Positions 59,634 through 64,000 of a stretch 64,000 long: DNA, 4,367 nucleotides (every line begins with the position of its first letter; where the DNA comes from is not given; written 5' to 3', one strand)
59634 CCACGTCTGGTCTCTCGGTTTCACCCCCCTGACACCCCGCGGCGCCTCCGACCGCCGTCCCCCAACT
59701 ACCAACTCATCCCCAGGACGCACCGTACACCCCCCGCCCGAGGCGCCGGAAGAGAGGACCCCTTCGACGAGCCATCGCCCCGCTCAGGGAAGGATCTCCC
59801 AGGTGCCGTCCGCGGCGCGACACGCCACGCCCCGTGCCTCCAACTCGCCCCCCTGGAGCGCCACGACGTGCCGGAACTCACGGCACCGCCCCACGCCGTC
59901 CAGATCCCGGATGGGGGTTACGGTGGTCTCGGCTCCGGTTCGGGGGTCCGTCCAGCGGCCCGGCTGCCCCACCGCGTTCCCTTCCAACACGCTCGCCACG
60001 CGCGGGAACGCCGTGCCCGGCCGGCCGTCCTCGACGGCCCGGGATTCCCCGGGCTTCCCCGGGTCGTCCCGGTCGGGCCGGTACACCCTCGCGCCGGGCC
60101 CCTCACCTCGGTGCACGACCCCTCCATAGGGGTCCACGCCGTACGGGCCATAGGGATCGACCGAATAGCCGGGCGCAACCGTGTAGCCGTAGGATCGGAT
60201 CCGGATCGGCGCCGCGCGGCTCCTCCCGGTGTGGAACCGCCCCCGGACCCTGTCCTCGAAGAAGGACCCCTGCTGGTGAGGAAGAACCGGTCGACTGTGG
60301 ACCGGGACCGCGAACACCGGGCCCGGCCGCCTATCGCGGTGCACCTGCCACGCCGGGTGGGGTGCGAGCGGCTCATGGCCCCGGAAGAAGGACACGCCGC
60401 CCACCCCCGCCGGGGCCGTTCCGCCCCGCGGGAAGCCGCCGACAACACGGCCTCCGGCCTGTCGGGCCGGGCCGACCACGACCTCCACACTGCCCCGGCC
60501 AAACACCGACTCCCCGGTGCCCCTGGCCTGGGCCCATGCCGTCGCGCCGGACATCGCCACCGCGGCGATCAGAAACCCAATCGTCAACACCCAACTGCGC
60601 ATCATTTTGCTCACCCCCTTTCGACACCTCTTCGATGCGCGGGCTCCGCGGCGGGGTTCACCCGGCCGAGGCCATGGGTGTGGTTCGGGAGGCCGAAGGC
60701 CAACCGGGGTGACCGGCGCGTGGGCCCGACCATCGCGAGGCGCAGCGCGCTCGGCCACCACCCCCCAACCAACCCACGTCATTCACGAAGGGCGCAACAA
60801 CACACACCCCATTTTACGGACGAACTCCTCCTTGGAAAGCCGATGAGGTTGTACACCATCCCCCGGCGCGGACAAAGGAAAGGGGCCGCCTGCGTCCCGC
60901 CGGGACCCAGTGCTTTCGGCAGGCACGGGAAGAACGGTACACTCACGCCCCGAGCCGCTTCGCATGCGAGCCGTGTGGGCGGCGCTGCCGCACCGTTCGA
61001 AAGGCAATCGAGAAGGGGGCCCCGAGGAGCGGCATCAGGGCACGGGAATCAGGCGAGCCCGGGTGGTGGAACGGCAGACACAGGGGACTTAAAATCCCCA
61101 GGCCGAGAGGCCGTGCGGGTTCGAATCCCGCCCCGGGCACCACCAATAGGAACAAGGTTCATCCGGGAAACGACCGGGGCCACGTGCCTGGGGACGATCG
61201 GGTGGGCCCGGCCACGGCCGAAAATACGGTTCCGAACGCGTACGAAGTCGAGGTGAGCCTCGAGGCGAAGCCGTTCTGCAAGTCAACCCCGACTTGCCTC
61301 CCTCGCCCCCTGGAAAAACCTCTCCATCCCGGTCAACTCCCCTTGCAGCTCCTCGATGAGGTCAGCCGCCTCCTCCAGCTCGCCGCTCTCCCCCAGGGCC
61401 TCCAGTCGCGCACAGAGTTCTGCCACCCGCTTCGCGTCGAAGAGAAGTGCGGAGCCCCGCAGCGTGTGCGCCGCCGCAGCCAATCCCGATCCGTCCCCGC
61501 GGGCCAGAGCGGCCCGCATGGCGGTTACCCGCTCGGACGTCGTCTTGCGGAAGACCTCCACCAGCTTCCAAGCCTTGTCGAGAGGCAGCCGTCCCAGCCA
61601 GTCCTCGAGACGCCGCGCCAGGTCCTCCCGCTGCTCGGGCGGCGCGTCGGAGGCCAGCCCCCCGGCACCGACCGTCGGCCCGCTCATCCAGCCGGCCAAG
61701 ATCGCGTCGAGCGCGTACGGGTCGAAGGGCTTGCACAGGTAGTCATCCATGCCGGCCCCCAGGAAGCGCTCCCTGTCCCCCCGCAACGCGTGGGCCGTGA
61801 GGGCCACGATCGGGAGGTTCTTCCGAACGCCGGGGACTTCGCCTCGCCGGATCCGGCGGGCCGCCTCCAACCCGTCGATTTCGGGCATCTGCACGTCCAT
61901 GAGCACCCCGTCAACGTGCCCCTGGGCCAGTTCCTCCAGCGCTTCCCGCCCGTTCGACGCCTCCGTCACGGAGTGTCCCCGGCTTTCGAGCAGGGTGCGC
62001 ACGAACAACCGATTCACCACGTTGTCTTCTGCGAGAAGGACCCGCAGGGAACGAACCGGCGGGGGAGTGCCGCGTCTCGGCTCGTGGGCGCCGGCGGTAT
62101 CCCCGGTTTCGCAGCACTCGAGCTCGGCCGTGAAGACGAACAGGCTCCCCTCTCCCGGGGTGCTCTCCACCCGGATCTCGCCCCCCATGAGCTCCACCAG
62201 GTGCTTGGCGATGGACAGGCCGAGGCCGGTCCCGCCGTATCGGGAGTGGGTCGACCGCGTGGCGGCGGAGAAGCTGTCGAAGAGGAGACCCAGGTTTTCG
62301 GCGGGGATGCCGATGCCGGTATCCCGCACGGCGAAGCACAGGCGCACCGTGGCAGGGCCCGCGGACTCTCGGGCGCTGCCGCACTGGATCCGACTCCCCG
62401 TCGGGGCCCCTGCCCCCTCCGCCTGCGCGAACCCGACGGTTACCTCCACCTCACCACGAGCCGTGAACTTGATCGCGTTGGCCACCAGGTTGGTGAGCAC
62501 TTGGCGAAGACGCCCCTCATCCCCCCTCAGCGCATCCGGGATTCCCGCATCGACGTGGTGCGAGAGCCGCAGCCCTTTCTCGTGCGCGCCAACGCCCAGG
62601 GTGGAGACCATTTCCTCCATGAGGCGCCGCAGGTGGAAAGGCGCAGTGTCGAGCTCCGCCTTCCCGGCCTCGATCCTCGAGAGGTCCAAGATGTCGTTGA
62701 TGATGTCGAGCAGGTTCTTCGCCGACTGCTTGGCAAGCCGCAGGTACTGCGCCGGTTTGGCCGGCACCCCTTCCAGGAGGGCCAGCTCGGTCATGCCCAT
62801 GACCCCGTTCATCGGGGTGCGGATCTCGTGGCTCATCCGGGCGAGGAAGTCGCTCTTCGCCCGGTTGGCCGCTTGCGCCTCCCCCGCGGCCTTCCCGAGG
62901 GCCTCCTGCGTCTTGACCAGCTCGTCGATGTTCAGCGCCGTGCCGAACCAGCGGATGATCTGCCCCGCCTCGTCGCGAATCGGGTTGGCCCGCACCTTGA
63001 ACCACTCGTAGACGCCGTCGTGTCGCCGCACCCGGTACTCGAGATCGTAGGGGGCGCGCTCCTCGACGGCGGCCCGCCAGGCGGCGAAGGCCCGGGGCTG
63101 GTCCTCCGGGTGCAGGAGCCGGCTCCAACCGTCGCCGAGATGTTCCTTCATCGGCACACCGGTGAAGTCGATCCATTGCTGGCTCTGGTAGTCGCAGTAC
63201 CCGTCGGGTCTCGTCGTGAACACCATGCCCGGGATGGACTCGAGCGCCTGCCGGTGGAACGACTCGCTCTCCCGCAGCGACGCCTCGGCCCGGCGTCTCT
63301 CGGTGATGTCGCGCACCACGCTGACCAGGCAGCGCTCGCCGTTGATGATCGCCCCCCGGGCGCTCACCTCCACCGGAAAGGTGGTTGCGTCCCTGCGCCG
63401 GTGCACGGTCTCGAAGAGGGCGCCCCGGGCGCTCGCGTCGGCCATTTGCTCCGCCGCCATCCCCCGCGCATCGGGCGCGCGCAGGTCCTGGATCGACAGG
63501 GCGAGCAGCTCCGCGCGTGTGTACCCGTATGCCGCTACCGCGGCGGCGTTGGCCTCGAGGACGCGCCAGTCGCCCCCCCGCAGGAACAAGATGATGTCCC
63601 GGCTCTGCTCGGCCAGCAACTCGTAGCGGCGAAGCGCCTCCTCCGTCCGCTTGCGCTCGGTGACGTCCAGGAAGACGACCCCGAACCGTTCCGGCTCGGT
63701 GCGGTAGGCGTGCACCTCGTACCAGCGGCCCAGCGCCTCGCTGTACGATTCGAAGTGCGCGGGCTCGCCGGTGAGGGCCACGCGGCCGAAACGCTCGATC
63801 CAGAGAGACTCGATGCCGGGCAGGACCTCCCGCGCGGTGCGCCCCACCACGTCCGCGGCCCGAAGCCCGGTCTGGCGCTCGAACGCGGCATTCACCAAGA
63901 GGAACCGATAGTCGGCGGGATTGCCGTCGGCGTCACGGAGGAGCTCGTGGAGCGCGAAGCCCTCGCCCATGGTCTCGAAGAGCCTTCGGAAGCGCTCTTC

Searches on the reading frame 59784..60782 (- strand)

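Call 77: search_protein_families(library=pfam, proteins=[window:59784-60782:-], max_evalue=0.00001)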
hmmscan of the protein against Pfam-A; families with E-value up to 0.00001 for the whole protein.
window:59784-60782:- (332 aa): 1 family
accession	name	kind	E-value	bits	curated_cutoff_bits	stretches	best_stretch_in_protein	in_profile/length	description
PF16998.10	17kDa_Anti_2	-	5.3e-07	29.9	26.6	1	272-330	51-110/116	17 kDa outer membrane surface antigen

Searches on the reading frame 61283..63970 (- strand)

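Call 77: search_protein_families(library=pfam, proteins=[window:61283-63970:-], max_evalue=0.00001)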
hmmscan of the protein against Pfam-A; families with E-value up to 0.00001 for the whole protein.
window:61283-63970:- (895 aa): 9 families
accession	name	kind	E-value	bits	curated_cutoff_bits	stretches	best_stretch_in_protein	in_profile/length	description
PF08447.18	PAS_3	-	1.9e-27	95.8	25.6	1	261-345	3-89/89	PAS fold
PF08448.16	PAS_4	-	7.6e-27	94.2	23.1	2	243-350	1-107/110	PAS fold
PF02518.31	HATPase_c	-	1.4e-26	93.5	26.4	1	483-617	1-109/111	Histidine kinase-, DNA gyrase B-, and HSP90-like ATPase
PF00072.30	Response_reg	-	1.4e-26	93.2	30.2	1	644-757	1-109/111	Response regulator receiver domain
PF13426.13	PAS_9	-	7.3e-23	81.3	27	2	133-224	9-103/103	PAS domain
PF00989.32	PAS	-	7.1e-21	74.8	22.6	1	240-345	4-110/113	PAS fold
PF00512.31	HisKA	-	8.8e-20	71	26.9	1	371-436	1-66/66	His Kinase A (phospho-acceptor) domain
PF01627.28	Hpt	-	1.1e-14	54.9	24.6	1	803-882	2-81/84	Hpt domain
PF13188.13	PAS_8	-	3.5e-11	43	21.8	0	114-166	1-53/65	PAS domain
